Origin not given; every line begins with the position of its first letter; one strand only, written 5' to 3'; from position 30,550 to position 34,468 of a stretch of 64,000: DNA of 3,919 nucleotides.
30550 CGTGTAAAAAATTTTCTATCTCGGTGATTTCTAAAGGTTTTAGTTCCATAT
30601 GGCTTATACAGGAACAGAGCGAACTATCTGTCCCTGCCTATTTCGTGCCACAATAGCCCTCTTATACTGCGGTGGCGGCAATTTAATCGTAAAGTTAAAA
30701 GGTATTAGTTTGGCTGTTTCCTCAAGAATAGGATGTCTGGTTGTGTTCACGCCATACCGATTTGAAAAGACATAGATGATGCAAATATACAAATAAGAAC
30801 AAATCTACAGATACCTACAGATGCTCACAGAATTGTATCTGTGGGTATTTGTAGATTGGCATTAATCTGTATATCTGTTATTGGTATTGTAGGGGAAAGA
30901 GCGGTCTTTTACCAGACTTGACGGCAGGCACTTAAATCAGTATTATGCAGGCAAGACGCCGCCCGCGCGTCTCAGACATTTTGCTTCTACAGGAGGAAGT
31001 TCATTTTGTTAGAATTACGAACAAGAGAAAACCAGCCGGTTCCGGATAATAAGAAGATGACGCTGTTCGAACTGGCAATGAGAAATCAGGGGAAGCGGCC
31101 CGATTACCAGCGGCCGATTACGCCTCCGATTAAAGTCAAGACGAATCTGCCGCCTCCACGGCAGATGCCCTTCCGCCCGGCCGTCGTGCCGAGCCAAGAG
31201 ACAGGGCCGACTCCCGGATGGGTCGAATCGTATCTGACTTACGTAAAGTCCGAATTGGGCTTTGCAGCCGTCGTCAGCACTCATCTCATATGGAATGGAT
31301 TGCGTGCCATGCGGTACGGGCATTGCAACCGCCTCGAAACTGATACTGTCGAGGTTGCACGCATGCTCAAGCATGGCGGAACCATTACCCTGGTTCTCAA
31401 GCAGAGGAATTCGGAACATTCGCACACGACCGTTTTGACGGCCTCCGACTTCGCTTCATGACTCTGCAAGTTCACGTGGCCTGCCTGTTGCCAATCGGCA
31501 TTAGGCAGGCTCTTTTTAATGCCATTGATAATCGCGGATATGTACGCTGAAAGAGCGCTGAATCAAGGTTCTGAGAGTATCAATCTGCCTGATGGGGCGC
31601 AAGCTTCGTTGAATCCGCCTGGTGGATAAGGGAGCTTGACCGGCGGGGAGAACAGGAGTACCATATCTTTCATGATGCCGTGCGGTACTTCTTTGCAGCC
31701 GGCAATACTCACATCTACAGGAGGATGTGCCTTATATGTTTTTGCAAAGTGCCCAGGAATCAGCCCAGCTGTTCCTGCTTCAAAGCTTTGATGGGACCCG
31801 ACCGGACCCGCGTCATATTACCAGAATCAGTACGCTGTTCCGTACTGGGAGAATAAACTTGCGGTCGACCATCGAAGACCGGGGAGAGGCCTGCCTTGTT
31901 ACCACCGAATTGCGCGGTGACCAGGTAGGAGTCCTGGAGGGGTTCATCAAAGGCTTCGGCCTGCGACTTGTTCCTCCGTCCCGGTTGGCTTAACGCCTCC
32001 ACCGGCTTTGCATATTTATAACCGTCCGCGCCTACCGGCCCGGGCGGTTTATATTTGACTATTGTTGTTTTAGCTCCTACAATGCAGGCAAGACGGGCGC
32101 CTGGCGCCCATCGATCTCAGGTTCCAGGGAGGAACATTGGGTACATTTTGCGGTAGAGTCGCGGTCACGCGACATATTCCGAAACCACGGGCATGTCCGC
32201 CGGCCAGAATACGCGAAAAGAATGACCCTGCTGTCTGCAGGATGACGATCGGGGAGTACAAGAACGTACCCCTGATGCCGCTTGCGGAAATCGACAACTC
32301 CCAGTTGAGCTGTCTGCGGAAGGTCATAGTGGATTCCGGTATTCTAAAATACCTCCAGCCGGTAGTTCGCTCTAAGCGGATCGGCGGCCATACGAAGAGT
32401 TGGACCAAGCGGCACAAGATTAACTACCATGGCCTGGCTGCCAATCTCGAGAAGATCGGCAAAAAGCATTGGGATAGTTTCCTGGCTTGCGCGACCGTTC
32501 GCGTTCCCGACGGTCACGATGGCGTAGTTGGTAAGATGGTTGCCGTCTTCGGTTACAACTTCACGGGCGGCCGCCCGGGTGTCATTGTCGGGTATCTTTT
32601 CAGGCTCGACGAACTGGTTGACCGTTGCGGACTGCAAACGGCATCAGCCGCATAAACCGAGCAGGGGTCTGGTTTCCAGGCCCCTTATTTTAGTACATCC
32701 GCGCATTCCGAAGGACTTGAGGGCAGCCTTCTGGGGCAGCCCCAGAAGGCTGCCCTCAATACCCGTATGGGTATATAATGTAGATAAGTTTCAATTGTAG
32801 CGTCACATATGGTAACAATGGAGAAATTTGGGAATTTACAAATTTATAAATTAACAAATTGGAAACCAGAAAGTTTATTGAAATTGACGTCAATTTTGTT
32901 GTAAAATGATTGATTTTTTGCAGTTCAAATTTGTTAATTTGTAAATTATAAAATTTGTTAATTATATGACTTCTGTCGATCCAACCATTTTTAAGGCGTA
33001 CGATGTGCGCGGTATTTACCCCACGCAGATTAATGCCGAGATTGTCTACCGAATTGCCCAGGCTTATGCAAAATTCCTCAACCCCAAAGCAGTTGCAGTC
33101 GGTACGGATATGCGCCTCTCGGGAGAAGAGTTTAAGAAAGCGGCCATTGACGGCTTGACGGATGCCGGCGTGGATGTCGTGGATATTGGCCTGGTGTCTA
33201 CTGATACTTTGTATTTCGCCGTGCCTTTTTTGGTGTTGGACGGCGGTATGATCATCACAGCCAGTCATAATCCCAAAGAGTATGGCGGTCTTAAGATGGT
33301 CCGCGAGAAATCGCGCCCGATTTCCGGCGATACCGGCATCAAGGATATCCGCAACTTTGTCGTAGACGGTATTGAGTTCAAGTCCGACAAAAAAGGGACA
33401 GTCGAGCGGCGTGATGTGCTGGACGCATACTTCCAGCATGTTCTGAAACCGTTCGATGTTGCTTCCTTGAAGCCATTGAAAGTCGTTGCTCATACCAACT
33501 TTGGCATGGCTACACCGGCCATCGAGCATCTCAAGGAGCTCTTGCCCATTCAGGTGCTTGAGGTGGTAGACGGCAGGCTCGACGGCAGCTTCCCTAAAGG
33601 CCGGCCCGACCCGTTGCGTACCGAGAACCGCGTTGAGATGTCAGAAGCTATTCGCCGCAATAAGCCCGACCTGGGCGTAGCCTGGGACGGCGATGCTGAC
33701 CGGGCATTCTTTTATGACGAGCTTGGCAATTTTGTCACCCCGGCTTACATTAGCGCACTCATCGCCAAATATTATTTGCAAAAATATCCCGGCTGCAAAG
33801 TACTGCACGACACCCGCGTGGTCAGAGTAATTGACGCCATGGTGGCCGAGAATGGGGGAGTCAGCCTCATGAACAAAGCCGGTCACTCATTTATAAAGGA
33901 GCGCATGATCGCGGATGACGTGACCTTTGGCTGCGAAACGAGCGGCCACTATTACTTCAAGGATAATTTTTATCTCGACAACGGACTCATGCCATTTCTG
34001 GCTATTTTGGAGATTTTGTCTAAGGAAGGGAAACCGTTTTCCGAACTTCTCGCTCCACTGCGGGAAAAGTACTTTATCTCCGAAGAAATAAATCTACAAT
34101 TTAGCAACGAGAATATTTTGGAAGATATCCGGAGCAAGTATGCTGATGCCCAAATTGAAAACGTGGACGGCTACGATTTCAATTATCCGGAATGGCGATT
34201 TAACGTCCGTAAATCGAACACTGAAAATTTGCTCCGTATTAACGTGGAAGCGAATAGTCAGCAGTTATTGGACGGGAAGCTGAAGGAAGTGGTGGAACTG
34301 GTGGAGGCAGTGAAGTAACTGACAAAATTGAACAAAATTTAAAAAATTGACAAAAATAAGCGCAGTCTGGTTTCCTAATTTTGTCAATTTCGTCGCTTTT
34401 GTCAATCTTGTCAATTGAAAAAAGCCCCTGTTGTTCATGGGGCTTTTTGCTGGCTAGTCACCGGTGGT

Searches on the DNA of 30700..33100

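Call 71: search_rna_families(source=window, start=30700, end=33100, threshold=evalue, max_evalue=1)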
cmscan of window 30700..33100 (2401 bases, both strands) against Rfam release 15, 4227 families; matches with E-value up to 1: 5.
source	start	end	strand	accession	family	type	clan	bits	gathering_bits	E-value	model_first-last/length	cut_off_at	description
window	30803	30857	+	RF04154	mir-1277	Gene; miRNA;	-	31.5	81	0.0023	12-66/78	no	mir-1277 microRNA precursor family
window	30785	30874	-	RF04176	mir-3149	Gene; miRNA;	-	30.6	100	0.0035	1-83/83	no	mir-3149 microRNA precursor family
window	30801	30858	+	RF04176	mir-3149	Gene; miRNA;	-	29.8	100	0.0055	1-83/83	no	mir-3149 microRNA precursor family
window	30794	30865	+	RF03996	mir-3012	Gene; miRNA;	-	27.4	90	0.024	1-68/68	no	mir-3012 microRNA precursor family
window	32719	32756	+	RF00780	MIR477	Gene; miRNA;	-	21.5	65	0.2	1-99/99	no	MIR477 microRNA precursor family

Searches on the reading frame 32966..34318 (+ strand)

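Call 91: search_protein_families(library=pfam, proteins=[window:32966-34318:+], max_evalue=0.01)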
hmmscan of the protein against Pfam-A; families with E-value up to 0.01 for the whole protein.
window:32966-34318:+ (450 aa): 4 families
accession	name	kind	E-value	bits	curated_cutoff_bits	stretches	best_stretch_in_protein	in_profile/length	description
PF02878.22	PGM_PMM_I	-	2.4e-33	115.2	22.5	1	8-129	3-128/138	Phosphoglucomutase/phosphomannomutase, alpha/beta/alpha domain I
PF02880.22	PGM_PMM_III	-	4.2e-22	78.9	20.7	1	261-368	4-114/115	Phosphoglucomutase/phosphomannomutase, alpha/beta/alpha domain III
PF02879.22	PGM_PMM_II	-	2.7e-15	57.2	29.3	1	153-254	1-103/103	Phosphoglucomutase/phosphomannomutase, alpha/beta/alpha domain II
PF00408.26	PGM_PMM_IV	-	4.5e-07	30.3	23.1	1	374-442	1-65/68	Phosphoglucomutase/phosphomannomutase, C-terminal domain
